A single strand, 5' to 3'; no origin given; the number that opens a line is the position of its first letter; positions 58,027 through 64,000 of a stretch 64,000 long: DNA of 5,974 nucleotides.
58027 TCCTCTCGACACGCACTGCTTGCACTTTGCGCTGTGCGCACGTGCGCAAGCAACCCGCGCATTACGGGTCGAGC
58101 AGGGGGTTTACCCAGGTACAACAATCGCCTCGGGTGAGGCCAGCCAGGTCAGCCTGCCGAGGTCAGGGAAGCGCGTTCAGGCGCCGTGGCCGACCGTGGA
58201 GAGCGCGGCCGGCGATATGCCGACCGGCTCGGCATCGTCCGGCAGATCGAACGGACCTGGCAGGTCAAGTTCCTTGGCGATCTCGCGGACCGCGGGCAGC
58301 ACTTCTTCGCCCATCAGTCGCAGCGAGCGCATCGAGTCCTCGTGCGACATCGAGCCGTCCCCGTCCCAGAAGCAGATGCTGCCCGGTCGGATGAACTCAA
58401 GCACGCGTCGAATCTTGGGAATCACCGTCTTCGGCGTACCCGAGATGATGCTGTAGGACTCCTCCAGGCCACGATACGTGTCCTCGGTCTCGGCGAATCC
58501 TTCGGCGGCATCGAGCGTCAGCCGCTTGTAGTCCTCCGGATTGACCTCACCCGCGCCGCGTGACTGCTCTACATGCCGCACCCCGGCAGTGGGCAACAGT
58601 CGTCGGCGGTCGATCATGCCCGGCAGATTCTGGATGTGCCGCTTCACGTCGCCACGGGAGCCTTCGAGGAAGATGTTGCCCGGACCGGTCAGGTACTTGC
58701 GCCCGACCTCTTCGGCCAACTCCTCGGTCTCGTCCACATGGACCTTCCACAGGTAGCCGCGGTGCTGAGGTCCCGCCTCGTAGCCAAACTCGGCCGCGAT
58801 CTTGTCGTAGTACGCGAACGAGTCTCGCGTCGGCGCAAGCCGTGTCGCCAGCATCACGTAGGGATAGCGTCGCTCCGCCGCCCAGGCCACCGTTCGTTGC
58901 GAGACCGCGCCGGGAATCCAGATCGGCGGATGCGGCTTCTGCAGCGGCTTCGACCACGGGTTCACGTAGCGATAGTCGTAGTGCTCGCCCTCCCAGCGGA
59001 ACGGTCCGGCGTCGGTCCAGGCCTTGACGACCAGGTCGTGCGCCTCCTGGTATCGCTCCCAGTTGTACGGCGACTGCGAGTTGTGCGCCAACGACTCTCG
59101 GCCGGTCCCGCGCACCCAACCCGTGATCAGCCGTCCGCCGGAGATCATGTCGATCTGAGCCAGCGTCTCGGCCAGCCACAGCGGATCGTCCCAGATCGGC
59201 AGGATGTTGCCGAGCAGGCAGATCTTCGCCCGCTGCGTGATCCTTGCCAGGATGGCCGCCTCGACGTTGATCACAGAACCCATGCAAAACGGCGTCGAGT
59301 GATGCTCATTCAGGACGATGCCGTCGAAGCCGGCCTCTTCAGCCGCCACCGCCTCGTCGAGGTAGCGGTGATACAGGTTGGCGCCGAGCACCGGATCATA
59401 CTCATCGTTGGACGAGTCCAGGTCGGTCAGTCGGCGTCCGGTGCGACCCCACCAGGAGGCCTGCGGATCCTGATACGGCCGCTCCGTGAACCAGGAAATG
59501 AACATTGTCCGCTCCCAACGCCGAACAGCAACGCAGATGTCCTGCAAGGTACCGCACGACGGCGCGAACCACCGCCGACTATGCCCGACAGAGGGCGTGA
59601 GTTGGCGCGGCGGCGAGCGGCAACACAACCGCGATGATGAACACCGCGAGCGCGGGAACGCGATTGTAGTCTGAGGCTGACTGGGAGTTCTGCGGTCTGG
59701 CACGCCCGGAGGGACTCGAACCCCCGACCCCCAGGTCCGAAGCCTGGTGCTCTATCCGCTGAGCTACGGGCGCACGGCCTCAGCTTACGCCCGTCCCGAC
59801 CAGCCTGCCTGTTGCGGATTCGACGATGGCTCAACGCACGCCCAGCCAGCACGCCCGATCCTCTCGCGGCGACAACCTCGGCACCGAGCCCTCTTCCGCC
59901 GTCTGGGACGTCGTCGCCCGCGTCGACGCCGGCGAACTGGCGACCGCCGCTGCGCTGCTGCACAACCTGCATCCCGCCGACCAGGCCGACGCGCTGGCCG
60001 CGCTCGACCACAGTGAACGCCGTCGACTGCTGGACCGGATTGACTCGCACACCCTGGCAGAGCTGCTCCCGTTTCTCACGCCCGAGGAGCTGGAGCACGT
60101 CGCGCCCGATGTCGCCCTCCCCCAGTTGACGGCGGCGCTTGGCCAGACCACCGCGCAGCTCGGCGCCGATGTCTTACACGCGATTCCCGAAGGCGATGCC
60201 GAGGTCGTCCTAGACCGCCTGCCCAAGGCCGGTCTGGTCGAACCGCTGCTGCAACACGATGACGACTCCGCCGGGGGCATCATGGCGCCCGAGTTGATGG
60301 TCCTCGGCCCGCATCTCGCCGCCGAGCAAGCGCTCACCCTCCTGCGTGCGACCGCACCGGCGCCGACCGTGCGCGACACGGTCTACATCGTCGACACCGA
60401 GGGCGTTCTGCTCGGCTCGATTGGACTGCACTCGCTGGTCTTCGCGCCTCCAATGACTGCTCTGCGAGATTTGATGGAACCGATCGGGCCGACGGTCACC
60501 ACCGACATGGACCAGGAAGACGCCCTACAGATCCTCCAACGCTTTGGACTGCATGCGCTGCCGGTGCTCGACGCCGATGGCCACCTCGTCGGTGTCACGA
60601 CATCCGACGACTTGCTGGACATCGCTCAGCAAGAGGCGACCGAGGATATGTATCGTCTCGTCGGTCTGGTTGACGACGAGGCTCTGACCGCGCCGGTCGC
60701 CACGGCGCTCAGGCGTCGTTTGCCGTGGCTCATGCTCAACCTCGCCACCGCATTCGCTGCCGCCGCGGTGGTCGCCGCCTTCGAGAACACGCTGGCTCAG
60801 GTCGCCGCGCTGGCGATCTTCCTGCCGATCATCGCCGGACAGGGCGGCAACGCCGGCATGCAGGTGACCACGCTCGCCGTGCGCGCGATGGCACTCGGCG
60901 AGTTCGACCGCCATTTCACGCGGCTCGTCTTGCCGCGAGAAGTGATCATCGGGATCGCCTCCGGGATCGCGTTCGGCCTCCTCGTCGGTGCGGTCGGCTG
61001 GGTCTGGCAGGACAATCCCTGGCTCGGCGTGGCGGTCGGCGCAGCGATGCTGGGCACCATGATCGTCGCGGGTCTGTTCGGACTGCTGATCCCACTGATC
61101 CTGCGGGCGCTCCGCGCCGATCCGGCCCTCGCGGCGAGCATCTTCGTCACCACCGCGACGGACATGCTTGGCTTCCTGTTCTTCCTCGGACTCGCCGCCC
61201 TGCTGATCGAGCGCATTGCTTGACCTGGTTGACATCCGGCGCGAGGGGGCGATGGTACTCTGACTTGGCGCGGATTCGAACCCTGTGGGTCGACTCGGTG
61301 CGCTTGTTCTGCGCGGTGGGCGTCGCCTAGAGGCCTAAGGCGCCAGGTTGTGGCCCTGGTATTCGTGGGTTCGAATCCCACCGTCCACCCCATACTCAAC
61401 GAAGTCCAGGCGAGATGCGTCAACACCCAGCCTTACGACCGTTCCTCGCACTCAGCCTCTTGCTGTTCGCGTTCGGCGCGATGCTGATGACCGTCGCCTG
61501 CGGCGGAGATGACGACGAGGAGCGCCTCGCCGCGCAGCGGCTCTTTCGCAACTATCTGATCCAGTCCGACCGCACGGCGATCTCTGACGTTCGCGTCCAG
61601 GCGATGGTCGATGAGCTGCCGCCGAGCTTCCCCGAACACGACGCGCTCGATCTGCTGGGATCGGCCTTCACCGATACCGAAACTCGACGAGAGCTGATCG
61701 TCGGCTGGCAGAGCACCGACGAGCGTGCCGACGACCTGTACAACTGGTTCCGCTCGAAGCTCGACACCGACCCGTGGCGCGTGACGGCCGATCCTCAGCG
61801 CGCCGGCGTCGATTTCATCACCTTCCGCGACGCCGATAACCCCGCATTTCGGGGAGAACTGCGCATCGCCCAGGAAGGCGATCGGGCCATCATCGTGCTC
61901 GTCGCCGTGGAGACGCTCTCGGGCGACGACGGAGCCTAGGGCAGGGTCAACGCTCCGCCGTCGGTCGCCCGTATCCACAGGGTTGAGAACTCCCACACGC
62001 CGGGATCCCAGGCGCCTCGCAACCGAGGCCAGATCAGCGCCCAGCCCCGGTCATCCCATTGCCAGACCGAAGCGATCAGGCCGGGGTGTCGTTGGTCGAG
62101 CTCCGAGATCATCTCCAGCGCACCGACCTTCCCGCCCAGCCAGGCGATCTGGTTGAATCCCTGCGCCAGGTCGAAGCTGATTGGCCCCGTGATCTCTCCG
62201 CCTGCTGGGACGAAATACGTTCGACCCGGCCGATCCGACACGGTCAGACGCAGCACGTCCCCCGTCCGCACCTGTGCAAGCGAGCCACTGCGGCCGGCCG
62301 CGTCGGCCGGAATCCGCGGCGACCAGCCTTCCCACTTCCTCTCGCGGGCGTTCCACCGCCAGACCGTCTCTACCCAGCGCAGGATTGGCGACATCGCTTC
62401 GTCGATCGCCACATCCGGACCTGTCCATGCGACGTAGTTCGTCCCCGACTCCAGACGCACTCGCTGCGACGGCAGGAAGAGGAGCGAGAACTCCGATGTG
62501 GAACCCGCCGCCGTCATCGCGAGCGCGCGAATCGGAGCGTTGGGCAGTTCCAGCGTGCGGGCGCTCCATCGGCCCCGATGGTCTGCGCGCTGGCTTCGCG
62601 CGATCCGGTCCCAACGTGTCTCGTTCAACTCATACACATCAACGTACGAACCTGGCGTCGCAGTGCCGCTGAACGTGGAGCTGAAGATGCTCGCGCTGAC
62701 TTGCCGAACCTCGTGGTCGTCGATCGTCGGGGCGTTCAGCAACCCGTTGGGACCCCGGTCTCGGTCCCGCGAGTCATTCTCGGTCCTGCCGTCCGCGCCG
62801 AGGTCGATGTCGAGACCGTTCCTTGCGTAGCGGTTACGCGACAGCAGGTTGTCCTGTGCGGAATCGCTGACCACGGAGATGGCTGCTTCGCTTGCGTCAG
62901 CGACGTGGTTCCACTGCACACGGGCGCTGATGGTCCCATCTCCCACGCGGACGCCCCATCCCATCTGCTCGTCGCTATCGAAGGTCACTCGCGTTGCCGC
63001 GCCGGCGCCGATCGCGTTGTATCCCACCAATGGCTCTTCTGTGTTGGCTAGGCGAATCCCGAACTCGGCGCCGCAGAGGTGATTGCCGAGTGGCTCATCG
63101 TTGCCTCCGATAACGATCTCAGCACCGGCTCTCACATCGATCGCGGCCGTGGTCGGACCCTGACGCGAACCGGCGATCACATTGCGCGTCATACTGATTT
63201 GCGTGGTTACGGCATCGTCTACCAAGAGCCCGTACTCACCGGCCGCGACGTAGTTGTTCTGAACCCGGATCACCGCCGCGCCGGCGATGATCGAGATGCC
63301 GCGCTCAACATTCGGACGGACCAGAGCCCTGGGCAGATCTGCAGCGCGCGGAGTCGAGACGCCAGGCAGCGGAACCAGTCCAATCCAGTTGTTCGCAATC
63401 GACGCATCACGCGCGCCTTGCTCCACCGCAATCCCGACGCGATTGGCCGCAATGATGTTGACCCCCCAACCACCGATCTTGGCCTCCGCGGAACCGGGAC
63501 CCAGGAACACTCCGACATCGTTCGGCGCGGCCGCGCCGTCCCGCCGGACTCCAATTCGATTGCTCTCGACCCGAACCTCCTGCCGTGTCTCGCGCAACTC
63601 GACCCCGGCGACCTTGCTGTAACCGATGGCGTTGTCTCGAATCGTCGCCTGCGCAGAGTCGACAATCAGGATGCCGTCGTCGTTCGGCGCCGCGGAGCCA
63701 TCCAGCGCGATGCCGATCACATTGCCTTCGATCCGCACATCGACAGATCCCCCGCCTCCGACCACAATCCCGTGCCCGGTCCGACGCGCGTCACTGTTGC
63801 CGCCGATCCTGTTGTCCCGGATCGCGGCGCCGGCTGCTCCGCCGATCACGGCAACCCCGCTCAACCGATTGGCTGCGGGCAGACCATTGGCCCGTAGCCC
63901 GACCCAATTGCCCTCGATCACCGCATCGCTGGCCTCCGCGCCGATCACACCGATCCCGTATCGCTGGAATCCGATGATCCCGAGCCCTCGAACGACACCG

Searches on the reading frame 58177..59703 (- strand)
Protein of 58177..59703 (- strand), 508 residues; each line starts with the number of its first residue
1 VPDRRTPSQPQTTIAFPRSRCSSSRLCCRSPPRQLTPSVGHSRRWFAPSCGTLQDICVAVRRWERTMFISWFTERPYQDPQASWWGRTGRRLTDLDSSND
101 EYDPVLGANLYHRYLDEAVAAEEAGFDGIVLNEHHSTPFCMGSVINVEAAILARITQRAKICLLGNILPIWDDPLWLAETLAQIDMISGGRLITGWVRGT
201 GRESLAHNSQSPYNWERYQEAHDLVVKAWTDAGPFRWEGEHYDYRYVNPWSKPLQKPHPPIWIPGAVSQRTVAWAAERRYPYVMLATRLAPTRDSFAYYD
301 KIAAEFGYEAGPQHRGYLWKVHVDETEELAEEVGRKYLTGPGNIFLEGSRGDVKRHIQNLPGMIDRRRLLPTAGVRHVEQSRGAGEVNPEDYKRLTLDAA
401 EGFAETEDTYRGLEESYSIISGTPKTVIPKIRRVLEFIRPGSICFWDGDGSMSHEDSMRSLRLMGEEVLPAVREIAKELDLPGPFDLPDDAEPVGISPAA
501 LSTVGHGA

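Call 43: search_protein_families(library=pfam, proteins=[window:58177-59703:-], max_evalue=0.0001)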
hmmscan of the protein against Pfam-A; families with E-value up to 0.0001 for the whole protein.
window:58177-59703:- (508 aa): 1 family
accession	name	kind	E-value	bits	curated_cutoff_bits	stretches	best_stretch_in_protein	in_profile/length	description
PF00296.26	Bac_luciferase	-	4.2e-33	115.5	27.9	1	110-433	21-306/314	Luciferase-like monooxygenase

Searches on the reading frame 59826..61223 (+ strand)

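Call 43: search_protein_families(library=pfam, proteins=[window:59826-61223:+], max_evalue=0.0001)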
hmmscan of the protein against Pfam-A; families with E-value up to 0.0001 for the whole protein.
window:59826-61223:+ (465 aa): 3 families
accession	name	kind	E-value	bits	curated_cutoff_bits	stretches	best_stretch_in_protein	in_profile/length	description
PF01769.21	MgtE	-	1.1e-29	103.6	27.6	1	333-456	1-125/125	Divalent cation transporter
PF00571.33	CBS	-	5.3e-13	49.5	24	1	214-265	2-53/57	CBS domain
PF03448.22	MgtE_N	-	1.8e-08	35.2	25.9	1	48-135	1-88/102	MgtE intracellular N domain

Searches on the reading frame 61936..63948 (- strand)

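Call 43: search_protein_families(library=pfam, proteins=[window:61936-63948:-], max_evalue=0.0001)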
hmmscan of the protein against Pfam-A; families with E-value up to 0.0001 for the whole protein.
window:61936-63948:- (670 aa): 2 families
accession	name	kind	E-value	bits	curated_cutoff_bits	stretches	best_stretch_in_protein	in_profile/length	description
PF13229.12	Beta_helix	-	4.3e-10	39.9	25.9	1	35-188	5-157/158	Right handed beta helix region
PF05048.19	NosD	-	3.5e-07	30.3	23.6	1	27-131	81-168/212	Periplasmic copper-binding protein (NosD)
